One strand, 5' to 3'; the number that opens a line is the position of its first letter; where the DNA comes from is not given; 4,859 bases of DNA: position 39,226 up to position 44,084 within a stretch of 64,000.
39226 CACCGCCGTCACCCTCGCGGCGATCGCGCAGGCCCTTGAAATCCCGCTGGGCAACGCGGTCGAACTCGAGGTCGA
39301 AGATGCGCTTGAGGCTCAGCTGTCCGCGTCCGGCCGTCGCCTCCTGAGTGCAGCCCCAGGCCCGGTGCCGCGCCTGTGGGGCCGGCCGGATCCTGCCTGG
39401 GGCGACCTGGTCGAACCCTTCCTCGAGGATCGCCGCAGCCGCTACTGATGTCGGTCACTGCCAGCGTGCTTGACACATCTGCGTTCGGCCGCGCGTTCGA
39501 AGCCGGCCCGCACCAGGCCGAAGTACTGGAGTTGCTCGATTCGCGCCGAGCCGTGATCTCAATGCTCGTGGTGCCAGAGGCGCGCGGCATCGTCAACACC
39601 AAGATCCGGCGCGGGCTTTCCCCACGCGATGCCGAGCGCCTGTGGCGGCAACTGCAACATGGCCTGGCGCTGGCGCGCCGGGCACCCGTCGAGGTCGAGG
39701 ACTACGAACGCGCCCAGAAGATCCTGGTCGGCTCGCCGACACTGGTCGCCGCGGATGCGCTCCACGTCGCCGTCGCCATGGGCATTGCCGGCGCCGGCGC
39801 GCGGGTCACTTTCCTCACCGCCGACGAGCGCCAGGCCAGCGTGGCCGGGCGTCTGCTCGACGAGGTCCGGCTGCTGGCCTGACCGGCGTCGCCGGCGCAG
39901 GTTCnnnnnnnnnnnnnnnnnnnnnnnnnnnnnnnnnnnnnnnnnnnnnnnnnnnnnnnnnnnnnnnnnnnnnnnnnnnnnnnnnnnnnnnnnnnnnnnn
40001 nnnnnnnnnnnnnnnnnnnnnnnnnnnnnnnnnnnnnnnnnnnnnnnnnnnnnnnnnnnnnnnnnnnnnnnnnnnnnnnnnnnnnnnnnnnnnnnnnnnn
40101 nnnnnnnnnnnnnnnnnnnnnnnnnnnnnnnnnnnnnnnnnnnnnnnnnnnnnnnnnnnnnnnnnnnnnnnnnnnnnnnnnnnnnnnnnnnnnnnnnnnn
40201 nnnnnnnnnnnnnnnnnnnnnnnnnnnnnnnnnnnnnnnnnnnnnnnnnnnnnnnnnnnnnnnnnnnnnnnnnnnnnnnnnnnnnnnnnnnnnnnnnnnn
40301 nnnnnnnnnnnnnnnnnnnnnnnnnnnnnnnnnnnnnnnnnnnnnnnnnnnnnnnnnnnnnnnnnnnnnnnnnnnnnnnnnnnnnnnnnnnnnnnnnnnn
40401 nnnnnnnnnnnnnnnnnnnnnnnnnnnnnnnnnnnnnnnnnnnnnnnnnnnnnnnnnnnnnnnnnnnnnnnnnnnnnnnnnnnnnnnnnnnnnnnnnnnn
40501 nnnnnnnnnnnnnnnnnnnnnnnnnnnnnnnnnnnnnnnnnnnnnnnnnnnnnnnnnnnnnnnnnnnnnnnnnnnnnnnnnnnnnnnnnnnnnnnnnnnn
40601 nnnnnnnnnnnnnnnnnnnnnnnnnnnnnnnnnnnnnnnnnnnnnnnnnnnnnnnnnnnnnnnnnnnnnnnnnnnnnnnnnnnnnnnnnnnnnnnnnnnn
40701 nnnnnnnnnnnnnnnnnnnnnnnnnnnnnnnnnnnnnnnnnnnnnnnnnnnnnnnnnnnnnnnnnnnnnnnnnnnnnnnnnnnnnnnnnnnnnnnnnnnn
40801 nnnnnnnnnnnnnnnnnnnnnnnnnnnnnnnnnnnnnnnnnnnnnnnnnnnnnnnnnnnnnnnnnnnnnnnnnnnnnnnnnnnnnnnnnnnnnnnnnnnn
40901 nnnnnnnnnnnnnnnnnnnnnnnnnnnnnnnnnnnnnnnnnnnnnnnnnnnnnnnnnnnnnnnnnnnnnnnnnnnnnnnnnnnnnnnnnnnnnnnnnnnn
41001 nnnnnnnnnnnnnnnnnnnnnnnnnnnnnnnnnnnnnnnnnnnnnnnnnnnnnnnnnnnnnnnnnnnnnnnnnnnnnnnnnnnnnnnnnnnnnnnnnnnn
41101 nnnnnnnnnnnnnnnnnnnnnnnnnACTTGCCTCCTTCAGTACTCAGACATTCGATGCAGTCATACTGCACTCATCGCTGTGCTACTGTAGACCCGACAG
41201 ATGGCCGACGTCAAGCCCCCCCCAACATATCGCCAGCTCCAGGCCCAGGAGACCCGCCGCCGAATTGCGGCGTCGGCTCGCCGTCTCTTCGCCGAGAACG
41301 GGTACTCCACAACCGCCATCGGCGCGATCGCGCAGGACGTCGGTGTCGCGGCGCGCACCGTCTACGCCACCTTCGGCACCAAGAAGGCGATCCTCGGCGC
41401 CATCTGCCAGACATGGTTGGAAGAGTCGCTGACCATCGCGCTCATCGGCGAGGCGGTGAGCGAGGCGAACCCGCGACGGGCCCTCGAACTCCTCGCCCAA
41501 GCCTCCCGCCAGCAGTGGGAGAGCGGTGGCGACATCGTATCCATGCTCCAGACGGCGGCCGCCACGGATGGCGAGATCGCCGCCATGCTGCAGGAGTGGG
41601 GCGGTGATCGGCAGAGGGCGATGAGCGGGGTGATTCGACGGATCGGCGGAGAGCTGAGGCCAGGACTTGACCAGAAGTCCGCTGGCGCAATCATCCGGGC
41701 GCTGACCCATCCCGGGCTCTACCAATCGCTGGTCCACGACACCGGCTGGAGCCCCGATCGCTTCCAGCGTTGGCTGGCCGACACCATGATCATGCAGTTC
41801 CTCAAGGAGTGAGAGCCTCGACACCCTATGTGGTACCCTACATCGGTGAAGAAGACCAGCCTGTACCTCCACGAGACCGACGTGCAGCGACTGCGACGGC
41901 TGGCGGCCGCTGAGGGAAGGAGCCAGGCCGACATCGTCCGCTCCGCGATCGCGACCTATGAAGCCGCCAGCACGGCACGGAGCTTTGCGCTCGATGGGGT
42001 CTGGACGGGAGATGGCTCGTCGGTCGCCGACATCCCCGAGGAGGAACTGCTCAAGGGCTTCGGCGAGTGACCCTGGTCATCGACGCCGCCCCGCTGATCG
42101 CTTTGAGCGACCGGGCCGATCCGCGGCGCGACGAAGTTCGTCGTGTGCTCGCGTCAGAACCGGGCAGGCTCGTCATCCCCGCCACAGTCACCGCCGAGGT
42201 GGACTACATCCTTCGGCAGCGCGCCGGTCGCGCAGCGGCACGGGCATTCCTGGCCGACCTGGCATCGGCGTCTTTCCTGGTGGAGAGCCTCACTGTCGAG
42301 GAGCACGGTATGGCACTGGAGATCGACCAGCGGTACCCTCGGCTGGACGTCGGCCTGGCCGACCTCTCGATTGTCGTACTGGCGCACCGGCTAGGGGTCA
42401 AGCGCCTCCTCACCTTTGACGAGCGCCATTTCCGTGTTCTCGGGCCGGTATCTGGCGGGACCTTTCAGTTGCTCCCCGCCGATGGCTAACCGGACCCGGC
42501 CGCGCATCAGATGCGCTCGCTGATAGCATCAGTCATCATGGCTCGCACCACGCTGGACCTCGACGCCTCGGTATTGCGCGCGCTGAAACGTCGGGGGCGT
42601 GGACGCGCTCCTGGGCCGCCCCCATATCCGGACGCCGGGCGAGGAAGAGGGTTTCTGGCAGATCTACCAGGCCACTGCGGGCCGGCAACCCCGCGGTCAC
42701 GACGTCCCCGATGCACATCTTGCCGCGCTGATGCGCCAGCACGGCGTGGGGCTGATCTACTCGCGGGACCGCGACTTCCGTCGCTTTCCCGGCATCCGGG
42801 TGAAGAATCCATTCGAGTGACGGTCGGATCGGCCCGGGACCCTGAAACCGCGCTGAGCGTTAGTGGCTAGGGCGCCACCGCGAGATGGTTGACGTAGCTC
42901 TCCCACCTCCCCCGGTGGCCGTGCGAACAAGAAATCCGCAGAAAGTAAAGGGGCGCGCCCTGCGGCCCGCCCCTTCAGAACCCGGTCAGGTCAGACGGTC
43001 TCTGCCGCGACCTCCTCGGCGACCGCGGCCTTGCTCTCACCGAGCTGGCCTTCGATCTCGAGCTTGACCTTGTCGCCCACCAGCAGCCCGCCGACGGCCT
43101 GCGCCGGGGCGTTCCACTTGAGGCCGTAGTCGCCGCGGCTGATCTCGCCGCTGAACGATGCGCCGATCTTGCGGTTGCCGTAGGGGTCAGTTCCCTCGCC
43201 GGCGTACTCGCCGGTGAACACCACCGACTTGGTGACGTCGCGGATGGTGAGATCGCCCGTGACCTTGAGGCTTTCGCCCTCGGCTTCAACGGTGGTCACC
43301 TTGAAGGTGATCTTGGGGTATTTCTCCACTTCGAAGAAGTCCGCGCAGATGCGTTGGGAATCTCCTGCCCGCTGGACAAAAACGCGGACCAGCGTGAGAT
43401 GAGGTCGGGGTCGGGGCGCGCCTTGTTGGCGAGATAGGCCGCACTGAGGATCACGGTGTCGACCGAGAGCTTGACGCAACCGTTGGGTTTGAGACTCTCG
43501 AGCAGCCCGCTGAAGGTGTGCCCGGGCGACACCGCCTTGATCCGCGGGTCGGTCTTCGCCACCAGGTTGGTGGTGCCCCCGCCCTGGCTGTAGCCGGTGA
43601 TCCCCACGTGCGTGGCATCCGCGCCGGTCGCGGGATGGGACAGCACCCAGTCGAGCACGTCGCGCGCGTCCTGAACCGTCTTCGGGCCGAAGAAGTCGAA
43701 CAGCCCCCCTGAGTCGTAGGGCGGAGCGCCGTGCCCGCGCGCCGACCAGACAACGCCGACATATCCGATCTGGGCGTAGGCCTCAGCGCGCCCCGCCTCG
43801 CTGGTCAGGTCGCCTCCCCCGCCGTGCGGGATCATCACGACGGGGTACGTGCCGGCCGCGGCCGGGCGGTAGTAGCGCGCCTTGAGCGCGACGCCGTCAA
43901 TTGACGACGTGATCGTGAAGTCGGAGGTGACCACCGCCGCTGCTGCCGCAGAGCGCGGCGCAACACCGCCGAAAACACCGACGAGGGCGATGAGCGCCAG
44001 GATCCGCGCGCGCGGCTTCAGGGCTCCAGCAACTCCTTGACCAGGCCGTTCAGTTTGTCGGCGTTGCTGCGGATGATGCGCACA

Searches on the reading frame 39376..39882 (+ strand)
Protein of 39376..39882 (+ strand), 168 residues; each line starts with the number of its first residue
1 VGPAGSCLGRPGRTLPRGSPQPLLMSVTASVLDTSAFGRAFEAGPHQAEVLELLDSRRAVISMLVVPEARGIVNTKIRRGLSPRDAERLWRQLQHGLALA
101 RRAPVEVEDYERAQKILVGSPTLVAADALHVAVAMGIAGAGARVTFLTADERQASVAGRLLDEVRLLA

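Call 49: search_protein_families(library=pfam, proteins=[window:39376-39882:+], max_evalue=0.0001)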
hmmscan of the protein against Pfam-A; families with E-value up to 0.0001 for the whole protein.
window:39376-39882:+ (168 aa): 1 family
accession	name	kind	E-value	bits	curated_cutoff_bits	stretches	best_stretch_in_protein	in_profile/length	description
PF01850.27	PIN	-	1.5e-10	42.1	23.6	1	31-157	2-118/120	PIN domain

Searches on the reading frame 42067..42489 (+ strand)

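Call 50: search_protein_families(library=pfam, proteins=[window:42067-42489:+], max_evalue=0.0001)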
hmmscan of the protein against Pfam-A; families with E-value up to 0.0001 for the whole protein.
window:42067-42489:+ (140 aa): 1 family
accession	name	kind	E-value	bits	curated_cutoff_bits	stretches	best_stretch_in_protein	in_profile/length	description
PF01850.27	PIN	-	8.8e-13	49.4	23.6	1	4-123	2-116/120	PIN domain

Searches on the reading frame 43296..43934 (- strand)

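Call 50: search_protein_families(library=pfam, proteins=[window:43296-43934:-], max_evalue=0.0001)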
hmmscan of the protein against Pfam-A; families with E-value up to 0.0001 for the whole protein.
window:43296-43934:- (212 aa): 2 families
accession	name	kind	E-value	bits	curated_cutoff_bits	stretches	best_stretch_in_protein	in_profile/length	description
PF02129.25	Peptidase_S15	-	1.4e-20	74.6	23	1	13-195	1-188/262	X-Pro dipeptidyl-peptidase (S15 family)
PF05448.18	AXE1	-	7.8e-07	28.6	21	0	11-139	63-207/321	Acetyl xylan esterase (AXE1)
